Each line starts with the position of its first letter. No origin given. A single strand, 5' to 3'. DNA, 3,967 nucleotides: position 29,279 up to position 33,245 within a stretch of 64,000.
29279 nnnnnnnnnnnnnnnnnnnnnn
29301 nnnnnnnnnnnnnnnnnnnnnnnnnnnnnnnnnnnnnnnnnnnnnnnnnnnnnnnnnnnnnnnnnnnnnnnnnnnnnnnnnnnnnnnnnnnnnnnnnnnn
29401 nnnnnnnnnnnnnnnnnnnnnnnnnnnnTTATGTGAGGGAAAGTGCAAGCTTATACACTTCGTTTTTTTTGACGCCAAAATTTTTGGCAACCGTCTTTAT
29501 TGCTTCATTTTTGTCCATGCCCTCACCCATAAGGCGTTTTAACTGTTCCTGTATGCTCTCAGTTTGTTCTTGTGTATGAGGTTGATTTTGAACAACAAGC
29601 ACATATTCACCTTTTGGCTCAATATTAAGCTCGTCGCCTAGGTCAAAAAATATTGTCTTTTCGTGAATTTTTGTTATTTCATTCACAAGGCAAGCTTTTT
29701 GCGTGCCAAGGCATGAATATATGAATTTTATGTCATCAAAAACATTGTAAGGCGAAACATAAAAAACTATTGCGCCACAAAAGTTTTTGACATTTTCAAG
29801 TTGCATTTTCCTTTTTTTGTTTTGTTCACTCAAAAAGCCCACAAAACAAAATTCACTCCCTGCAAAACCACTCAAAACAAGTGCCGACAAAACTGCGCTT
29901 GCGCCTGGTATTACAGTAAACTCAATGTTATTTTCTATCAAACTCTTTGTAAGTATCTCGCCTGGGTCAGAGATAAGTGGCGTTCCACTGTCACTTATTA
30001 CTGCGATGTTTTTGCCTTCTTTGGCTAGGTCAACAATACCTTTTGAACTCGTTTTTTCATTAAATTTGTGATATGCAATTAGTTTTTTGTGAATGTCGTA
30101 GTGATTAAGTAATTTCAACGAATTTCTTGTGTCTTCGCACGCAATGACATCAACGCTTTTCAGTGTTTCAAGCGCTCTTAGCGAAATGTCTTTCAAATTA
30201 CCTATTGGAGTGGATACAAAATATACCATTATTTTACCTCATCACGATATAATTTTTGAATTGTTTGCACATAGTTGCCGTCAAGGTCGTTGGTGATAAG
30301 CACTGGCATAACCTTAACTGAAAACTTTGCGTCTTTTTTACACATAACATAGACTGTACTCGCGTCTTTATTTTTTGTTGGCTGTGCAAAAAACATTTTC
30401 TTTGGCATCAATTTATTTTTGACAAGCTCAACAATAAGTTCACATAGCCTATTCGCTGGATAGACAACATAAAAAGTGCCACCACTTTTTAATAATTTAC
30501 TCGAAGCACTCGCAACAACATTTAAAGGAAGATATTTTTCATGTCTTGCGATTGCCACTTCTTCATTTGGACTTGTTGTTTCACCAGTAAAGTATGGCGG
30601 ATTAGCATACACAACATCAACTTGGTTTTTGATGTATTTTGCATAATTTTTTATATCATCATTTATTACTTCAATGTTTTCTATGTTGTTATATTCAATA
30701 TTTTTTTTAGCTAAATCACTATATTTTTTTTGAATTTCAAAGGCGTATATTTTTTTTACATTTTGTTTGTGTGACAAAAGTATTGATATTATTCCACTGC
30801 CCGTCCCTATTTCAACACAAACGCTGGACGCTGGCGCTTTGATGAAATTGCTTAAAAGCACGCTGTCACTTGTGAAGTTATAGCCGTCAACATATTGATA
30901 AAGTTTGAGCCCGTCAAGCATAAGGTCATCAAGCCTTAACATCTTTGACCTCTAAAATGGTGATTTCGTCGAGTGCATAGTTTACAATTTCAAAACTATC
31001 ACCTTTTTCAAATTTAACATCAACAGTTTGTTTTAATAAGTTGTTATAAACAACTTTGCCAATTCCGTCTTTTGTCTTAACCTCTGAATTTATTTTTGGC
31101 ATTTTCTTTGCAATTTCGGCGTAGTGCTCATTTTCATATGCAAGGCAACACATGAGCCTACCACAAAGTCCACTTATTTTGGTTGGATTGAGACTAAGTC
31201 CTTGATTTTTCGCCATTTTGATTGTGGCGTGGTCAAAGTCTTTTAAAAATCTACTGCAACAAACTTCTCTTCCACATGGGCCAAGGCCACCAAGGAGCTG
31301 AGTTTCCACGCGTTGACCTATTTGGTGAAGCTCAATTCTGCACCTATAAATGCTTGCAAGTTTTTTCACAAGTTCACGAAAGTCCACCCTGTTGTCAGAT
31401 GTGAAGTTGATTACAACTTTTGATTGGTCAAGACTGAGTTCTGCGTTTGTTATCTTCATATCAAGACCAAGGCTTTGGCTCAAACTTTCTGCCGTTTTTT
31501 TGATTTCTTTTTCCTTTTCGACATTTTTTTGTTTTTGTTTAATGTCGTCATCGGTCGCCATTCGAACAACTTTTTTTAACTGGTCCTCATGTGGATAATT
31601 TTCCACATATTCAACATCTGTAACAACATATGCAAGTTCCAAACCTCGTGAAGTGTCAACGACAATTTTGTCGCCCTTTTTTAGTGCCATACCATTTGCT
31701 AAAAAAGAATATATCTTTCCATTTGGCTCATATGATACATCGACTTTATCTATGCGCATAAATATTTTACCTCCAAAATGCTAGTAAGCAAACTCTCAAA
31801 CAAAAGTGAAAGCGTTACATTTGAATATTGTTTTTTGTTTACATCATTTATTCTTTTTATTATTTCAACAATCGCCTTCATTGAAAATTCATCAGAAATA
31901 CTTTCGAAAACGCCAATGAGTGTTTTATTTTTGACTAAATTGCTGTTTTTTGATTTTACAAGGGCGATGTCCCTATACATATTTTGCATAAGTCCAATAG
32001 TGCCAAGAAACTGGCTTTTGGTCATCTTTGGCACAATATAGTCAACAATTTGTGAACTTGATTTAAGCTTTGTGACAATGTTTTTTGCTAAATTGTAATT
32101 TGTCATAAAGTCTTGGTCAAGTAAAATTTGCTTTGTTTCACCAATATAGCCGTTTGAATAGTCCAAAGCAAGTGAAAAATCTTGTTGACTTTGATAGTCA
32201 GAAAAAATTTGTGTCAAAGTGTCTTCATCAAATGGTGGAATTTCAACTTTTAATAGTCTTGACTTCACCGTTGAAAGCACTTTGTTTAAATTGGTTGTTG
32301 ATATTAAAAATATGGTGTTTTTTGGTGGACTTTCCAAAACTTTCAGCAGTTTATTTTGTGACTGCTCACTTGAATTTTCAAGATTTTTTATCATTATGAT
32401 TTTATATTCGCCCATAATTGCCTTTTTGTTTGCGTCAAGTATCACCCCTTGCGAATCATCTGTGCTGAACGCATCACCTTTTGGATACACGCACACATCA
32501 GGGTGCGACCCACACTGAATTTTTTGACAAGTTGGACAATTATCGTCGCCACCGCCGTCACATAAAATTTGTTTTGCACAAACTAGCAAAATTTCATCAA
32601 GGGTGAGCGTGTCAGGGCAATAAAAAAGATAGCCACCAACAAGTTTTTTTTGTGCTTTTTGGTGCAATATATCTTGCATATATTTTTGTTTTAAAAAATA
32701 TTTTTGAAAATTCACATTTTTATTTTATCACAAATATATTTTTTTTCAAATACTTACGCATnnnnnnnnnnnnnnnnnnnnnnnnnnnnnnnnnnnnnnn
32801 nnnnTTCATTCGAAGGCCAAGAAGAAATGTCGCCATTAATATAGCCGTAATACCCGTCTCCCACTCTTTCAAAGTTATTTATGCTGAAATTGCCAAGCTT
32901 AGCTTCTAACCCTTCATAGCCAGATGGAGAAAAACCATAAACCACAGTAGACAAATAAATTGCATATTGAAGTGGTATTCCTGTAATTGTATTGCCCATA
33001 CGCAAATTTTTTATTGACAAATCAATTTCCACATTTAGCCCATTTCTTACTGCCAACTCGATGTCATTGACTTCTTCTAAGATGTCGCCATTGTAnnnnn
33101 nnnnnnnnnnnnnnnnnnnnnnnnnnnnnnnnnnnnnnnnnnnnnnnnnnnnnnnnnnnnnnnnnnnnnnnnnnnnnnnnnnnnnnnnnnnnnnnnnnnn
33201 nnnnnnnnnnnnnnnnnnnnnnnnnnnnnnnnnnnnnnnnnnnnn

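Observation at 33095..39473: Giant B carries three of the same beta-helix blocks with the same entry motif, making it a shorter paralogue of giant C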

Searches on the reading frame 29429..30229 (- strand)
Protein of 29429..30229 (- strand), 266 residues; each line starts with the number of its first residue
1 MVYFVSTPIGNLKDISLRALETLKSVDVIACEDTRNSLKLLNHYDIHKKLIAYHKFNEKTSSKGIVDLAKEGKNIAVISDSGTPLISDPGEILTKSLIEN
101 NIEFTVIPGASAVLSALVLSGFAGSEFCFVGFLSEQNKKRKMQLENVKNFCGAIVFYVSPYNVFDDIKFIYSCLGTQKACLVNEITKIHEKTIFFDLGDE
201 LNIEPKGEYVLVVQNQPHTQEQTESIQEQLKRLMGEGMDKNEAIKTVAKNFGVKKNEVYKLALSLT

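Call 8: search_protein_families(library=pfam, proteins=[window:29429-30229:-], max_evalue=0.01)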
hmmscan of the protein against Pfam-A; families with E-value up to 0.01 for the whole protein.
window:29429-30229:- (266 aa): 3 families
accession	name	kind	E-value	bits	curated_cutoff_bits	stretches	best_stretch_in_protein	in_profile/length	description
PF00590.25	TP_methylase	-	3.4e-27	96.2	27.8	1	1-198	1-209/212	Tetrapyrrole (Corrin/Porphyrin) Methylases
PF23016.2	RsmI_C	-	5e-06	26.7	27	1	223-265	4-45/46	RsmI C-terminal HTH domain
PF03701.19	UPF0181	-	0.0024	17.9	23.5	1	227-250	17-40/50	Uncharacterised protein family (UPF0181)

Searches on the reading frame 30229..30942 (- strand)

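Call 8: search_protein_families(library=pfam, proteins=[window:30229-30942:-], max_evalue=0.01)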
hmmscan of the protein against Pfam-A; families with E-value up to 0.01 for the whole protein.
window:30229-30942:- (237 aa): 26 families (the best 25 are shown)
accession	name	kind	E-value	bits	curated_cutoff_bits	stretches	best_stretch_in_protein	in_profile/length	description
PF05175.20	MTS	-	2e-12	47.5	23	1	28-161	22-140/170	Methyltransferase small domain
PF06325.19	PrmA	-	2.1e-08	34.5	22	1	40-114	164-233/296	Ribosomal protein L11 methyltransferase (PrmA)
PF13847.12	Methyltransf_31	-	3.6e-08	33.7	27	1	42-172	7-124/145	Methyltransferase domain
PF02390.23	Methyltransf_4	-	1.5e-07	31.5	24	1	40-108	3-73/173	Putative methyltransferase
PF13649.12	Methyltransf_25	-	8.6e-07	30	27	1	43-114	2-71/97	Methyltransferase domain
PF02527.21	GidB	-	4.7e-06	26.5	27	1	26-112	37-120/184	rRNA small subunit methyltransferase G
PF03602.21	Cons_hypoth95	-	1e-05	25.7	24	1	40-122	43-128/182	Conserved hypothetical protein 95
PF01728.25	FtsJ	-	1.3e-05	25.7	24.1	1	12-203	7-180/181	FtsJ-like methyltransferase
PF02475.24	TRM5-TYW2_MTfase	-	2.3e-05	24.8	28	1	40-116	38-113/164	TRM5/TYW2 methyltransferase domain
PF08241.18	Methyltransf_11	-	3e-05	25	21.2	1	43-114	1-67/95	Methyltransferase domain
PF05958.17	tRNA_U5-meth_tr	-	4.5e-05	23.1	23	1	43-97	206-258/357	tRNA (Uracil-5-)-methyltransferase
PF12847.13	Methyltransf_18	-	5.1e-05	23.8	27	1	38-95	14-72/151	Methyltransferase domain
PF02384.22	N6_Mtase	-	5.3e-05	23.1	20.4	1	57-120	72-138/311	N-6 DNA Methylase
PF08704.16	GCD14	-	0.00022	21.4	26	1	23-114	25-120/247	tRNA methyltransferase complex GCD14 subunit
PF10237.15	N6-adenineMlase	-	0.00035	20.8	23.2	1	55-130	44-111/166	Probable N6-adenine methyltransferase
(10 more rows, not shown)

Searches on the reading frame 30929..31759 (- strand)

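Call 8: search_protein_families(library=pfam, proteins=[window:30929-31759:-], max_evalue=0.01)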
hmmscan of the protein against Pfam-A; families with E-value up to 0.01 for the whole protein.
window:30929-31759:- (276 aa): 3 families
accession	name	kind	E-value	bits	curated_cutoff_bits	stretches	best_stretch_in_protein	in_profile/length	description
PF04468.17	PSP1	-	1.5e-29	102.5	27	1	62-147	1-86/86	PSP1 C-terminal conserved region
PF16971.10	RcpB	-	0.0042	17.8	21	1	58-144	63-144/169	Rough colony protein B, tight adherence - tad - subunit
PF00403.32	HMA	-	0.0048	17.7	24.8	0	103-136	26-58/62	Heavy-metal-associated domain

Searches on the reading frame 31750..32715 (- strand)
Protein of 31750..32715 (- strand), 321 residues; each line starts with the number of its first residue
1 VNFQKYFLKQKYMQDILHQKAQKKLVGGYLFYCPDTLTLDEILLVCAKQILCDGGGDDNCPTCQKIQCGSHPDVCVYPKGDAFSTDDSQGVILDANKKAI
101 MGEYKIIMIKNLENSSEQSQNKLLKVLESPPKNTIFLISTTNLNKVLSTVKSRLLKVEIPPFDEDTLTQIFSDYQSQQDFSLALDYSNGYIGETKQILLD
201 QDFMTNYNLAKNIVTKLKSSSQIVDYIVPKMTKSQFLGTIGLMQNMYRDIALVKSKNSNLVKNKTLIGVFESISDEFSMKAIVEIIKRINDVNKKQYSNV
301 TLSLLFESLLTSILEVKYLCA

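Call 8: search_protein_families(library=pfam, proteins=[window:31750-32715:-], max_evalue=0.01)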
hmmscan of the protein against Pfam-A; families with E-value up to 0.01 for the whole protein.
window:31750-32715:- (321 aa): 4 families
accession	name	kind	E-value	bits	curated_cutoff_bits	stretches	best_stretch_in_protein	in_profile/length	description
PF13177.12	DNA_pol3_delta2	-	5e-30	105.1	27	1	11-162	4-160/161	DNA polymerase III, delta subunit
PF06144.19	DNA_pol3_delta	-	0.00057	20.3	21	1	85-150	39-111/124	DNA polymerase III, delta subunit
PF11832.13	DUF3352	-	0.0013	17.8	26.8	1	87-187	268-354/536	Protein of unknown function (DUF3352)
PF09115.15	DNApol3-delta_C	-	0.0027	18.6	21.7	1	211-313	12-115/117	DNA polymerase III, delta subunit, C terminal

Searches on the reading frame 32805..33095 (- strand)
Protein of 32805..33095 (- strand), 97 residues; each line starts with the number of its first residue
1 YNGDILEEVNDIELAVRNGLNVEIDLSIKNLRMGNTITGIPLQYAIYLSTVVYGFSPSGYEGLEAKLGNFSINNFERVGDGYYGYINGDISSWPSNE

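Call 57: search_protein_families(library=pfam, proteins=[window:32805-33095:-], max_evalue=1)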
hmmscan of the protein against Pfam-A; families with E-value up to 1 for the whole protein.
window:32805-33095:- (97 aa): 0 families
